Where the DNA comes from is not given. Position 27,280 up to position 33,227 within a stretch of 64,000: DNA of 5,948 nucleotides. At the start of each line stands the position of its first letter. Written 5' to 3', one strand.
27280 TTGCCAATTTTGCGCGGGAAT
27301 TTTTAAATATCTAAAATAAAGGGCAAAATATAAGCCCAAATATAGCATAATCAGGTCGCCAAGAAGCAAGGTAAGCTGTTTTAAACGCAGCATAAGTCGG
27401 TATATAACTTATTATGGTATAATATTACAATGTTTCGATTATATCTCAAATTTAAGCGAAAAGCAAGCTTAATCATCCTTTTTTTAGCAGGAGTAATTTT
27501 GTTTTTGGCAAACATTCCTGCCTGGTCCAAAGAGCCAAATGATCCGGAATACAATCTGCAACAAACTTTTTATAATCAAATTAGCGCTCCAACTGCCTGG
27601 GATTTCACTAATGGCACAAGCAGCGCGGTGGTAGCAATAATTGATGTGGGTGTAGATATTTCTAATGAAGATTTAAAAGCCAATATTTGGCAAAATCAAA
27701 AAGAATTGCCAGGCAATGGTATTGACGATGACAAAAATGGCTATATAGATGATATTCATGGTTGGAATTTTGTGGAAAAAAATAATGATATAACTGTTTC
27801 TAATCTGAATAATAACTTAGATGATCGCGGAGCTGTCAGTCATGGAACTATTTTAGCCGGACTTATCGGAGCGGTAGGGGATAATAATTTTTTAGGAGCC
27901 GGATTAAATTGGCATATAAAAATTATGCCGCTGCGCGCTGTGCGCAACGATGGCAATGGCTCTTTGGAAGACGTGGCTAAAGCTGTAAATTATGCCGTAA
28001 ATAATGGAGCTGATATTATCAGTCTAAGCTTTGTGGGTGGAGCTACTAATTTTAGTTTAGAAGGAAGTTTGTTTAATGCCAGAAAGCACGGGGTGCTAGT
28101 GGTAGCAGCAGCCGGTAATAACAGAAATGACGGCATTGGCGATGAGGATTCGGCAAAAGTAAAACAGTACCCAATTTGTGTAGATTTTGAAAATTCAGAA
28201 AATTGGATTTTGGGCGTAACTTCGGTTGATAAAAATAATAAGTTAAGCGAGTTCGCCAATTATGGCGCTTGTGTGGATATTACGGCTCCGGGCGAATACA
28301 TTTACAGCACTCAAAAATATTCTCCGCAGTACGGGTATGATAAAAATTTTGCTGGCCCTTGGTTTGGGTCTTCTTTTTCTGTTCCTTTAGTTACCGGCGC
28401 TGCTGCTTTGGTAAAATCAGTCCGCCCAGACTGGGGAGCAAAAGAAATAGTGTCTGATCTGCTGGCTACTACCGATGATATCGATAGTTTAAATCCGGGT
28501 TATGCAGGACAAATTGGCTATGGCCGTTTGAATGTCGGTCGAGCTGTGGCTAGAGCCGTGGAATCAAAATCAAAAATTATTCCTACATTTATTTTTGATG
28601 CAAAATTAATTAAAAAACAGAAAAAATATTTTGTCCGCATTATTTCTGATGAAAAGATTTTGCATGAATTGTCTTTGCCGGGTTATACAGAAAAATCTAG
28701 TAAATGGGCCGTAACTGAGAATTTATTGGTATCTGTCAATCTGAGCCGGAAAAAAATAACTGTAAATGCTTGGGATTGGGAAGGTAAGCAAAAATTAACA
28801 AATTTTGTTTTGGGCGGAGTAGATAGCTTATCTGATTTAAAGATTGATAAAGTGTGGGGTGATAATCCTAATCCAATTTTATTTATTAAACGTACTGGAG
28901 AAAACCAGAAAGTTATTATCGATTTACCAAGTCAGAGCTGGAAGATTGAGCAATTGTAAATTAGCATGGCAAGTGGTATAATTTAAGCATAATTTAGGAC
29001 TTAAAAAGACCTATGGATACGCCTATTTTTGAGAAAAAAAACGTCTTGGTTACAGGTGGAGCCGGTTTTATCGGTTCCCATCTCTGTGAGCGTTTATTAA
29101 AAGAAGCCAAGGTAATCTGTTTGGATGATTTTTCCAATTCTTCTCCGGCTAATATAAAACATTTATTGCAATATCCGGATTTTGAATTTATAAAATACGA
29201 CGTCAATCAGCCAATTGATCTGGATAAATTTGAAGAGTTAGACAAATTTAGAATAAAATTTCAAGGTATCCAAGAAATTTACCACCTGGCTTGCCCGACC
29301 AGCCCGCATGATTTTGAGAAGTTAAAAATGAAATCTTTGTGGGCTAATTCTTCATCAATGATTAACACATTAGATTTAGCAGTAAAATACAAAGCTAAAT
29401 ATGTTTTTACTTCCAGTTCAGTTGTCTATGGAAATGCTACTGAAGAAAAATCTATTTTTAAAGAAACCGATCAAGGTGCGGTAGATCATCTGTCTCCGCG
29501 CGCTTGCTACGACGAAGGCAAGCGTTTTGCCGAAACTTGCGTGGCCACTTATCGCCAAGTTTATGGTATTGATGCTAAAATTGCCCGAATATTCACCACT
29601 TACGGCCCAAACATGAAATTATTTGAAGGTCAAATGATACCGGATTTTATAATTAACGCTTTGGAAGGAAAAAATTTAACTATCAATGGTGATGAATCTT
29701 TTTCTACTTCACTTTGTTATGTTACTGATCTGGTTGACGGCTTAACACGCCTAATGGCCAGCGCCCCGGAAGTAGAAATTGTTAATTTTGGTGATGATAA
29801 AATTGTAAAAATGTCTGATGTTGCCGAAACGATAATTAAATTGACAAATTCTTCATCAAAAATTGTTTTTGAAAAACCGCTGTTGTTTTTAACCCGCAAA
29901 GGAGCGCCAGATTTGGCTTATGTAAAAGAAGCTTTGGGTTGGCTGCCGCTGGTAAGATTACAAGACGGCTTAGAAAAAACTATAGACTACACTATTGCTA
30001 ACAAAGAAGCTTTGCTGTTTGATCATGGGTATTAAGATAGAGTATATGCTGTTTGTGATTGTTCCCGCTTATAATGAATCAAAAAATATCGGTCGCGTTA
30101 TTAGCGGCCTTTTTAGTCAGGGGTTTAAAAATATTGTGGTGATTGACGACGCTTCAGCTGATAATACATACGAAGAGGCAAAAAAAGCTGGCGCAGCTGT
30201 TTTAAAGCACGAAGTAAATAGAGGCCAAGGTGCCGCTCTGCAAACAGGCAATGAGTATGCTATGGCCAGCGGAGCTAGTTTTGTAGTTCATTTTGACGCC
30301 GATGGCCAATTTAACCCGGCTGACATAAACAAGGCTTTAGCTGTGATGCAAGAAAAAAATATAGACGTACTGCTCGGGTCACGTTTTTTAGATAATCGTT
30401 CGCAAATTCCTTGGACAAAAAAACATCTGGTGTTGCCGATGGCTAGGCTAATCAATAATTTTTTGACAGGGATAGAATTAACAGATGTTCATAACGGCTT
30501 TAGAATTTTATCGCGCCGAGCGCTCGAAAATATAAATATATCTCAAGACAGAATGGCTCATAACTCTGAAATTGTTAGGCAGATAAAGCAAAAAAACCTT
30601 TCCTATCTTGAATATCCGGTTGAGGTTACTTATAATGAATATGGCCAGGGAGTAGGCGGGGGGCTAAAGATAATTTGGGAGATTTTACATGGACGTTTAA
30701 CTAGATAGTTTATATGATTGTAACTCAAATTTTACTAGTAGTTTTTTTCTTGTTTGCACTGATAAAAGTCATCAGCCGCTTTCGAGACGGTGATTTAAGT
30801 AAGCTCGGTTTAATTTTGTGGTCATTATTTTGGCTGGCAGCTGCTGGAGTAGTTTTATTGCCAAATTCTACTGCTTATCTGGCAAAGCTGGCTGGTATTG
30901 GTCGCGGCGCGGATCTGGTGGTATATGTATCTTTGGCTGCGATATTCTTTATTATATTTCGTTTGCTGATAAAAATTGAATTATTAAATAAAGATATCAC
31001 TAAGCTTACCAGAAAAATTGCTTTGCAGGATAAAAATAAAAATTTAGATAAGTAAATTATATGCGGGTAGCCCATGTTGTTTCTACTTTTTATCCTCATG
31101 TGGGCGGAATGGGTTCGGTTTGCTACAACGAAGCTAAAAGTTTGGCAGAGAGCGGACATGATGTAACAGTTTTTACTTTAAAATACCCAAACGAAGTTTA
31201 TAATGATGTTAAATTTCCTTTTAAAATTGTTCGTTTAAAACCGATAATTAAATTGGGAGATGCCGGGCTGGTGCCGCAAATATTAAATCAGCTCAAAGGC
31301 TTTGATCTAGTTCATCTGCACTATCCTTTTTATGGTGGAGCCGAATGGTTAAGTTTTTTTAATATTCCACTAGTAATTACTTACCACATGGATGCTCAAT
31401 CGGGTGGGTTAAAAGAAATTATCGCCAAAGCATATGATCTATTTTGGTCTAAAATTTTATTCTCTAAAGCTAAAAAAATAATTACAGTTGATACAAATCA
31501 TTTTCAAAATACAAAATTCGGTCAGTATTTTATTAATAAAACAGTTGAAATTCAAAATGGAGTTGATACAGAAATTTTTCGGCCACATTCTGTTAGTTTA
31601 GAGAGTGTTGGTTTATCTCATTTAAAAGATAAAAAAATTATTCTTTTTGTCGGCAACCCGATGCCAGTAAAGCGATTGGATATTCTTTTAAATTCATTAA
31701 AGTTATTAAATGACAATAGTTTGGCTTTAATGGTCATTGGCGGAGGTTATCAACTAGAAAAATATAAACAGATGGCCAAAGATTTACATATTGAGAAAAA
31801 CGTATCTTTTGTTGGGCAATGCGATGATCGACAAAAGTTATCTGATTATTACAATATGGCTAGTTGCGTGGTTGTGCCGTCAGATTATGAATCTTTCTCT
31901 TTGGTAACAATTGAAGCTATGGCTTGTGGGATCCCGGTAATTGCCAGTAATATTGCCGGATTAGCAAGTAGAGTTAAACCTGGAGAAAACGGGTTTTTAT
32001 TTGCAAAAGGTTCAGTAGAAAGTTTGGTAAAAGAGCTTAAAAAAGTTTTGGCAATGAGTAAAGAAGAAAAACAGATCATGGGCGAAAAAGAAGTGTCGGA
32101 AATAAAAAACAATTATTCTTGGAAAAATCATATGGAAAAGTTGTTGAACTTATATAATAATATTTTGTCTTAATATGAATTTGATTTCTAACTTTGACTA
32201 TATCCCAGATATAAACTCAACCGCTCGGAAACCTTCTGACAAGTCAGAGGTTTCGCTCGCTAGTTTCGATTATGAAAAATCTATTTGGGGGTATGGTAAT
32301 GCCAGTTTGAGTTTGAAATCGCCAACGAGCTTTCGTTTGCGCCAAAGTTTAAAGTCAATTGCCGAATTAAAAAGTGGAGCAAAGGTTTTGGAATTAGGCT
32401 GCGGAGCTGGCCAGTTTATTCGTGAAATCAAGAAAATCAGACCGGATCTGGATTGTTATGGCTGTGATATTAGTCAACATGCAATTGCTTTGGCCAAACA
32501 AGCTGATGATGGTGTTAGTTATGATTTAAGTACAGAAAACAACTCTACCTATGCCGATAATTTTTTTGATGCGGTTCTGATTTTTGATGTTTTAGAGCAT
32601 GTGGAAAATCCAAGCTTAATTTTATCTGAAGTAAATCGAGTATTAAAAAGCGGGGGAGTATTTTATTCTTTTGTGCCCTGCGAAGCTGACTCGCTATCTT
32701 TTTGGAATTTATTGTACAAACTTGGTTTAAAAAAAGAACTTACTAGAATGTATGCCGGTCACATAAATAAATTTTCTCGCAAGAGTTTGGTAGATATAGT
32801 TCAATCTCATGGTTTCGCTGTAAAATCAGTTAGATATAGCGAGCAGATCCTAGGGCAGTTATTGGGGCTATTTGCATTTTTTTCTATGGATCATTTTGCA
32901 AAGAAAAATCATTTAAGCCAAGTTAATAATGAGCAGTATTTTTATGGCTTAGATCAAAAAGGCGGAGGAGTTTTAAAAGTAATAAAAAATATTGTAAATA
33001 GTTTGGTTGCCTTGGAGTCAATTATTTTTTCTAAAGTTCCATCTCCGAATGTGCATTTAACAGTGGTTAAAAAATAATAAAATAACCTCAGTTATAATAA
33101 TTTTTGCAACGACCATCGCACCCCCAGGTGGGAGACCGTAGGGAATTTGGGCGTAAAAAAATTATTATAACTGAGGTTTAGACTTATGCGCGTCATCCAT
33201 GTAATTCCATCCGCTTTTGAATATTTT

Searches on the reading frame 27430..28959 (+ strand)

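Call 69: search_protein_families(library=pfam, proteins=[window:27430-28959:+], max_evalue=0.001)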
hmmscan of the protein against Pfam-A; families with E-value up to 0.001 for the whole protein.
window:27430-28959:+ (509 aa): 1 family
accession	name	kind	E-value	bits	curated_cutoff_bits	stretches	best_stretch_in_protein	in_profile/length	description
PF00082.27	Peptidase_S8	-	1.7e-42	146.1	21.8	1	65-365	3-288/288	Subtilase family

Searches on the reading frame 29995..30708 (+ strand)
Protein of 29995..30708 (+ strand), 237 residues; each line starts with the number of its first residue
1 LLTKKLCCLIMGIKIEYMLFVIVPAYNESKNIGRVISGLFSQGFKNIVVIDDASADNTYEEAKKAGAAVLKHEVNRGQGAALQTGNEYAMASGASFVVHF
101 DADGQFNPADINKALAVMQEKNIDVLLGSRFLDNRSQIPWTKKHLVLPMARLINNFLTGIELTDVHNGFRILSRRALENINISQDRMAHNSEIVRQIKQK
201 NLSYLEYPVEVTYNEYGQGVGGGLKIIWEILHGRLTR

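Call 69: search_protein_families(library=pfam, proteins=[window:29995-30708:+], max_evalue=0.001)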
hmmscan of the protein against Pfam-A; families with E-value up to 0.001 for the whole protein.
window:29995-30708:+ (237 aa): 3 families
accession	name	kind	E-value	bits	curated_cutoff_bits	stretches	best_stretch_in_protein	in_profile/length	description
PF00535.33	Glycos_transf_2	-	2e-28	99.9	23.3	1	21-179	2-166/168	Glycosyl transferase family 2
PF13641.12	Glyco_tranf_2_3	-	0.00055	20.4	27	1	20-138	4-131/230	Glycosyltransferase like family 2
PF13704.12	Glyco_tranf_2_4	-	0.00072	20.5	27.5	0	27-103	2-81/98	Glycosyl transferase family 2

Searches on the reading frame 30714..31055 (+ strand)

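Call 69: search_protein_families(library=pfam, proteins=[window:30714-31055:+], max_evalue=0.001)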
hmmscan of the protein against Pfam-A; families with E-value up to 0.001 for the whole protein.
window:30714-31055:+ (113 aa): 1 family
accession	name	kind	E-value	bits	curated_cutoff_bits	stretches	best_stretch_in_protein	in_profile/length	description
PF10066.14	DUF2304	-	1e-22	80.8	25.5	1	4-107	2-105/106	Uncharacterized conserved protein (DUF2304)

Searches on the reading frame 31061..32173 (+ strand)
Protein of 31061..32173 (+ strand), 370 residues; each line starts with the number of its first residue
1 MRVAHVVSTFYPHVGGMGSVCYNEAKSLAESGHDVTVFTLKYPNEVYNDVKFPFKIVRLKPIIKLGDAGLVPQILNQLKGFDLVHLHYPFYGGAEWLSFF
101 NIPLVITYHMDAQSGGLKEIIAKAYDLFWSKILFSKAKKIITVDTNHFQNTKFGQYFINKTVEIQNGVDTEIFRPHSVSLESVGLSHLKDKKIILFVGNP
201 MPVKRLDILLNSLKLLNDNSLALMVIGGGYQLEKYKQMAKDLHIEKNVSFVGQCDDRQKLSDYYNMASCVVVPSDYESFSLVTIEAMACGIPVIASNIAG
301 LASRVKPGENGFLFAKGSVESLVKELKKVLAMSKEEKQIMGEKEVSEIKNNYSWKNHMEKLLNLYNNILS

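Call 69: search_protein_families(library=pfam, proteins=[window:31061-32173:+], max_evalue=0.001)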
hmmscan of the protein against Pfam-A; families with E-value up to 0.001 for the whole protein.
window:31061-32173:+ (370 aa): 7 families
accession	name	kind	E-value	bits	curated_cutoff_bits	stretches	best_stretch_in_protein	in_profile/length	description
PF00534.26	Glycos_transf_1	-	9.9e-40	136.3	26.4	1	188-338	12-164/172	Glycosyl transferases group 1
PF13692.12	Glyco_trans_1_4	-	5.4e-32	111.4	27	1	192-331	2-141/142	Glycosyl transferases group 1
PF13439.12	Glyco_transf_4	-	4.4e-21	76.1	28.5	1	14-171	1-169/170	Glycosyltransferase Family 4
PF20706.3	GT4-conflict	-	4e-12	46.2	26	1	191-305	197-320/385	Family 4 Glycosyltransferase in conflict systems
PF13579.12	Glyco_trans_4_4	-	3.6e-11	44.1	29.7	1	15-143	1-134/158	Glycosyl transferase 4-like domain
PF13524.12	Glyco_trans_1_2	-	2.1e-07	31.4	25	1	263-362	43-143/144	Glycosyl transferase-like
PF08323.17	Glyco_transf_5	-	5.8e-07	29.9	22.7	1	2-50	1-50/239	Starch synthase catalytic domain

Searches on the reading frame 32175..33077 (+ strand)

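Call 69: search_protein_families(library=pfam, proteins=[window:32175-33077:+], max_evalue=0.001)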
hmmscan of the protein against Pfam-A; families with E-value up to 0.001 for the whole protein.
window:32175-33077:+ (300 aa): 10 families
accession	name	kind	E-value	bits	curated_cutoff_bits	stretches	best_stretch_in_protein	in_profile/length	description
PF13489.12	Methyltransf_23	-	1.8e-22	80.3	27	1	56-218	10-163/164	Methyltransferase domain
PF08241.18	Methyltransf_11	-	1e-19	71.4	21.2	1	72-164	1-94/95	Methyltransferase domain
PF13847.12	Methyltransf_31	-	3.1e-17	63.1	27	1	66-169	2-113/145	Methyltransferase domain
PF08242.18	Methyltransf_12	-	3.4e-16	60.2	30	1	72-163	1-98/98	Methyltransferase domain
PF13649.12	Methyltransf_25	-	1.7e-14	54.7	27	1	71-161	1-97/97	Methyltransferase domain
PF07021.18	MetW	-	6.9e-10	39.3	21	1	58-160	3-105/193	Methionine biosynthesis protein MetW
PF01209.24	Ubie_methyltran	-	1.4e-06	28.3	20.1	1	42-166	24-152/233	ubiE/COQ5 methyltransferase family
PF02353.26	CMAS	-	3.8e-05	23.6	27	1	54-163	50-162/273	Mycolic acid cyclopropane synthetase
PF05175.20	MTS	-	8.4e-05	22.7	23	1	67-113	31-77/170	Methyltransferase small domain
PF02390.23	Methyltransf_4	-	0.00052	20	24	0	70-107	4-41/173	Putative methyltransferase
